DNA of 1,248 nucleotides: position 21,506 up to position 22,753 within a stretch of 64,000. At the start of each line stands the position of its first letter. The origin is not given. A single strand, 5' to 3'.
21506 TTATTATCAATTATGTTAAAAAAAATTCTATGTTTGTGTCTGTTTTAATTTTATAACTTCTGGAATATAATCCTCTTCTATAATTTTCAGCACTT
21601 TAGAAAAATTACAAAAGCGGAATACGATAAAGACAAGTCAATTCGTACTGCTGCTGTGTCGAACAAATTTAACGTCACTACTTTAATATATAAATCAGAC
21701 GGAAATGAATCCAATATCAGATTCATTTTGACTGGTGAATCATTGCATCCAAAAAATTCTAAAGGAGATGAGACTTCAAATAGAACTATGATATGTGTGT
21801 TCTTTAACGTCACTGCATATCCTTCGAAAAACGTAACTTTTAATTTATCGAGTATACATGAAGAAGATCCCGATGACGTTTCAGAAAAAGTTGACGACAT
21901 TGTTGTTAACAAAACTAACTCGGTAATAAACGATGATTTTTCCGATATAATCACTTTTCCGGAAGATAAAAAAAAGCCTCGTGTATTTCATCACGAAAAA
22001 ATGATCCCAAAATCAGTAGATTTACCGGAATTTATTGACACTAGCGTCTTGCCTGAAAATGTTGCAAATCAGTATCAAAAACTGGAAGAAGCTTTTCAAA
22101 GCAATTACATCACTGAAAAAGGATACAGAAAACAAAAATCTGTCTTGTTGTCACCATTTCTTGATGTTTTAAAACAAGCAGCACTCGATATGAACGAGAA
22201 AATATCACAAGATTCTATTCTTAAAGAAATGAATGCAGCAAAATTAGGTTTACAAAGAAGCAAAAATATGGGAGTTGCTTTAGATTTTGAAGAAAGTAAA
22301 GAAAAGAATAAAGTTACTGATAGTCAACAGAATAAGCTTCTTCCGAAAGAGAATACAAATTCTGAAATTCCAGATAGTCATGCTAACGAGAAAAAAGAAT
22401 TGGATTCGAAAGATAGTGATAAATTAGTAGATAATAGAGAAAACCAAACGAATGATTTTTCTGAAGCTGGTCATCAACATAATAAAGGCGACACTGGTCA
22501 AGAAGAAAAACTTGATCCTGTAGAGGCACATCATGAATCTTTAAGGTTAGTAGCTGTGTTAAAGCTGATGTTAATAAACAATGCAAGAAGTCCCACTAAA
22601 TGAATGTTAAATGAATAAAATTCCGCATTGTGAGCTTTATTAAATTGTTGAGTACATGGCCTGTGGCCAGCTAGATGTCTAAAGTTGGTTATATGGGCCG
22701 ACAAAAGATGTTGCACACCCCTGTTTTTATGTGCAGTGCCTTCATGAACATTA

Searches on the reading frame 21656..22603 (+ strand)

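Call 14: search_protein_families(library=pfam, proteins=[window:21656-22603:+], max_evalue=0.01)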
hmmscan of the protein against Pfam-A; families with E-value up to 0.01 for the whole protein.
window:21656-22603:+ (315 aa): 1 family
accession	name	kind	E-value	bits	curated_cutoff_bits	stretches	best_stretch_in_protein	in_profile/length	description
PF06464.16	DMAP_binding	-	4.5e-08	34.3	27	1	129-219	2-86/111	DMAP1-binding Domain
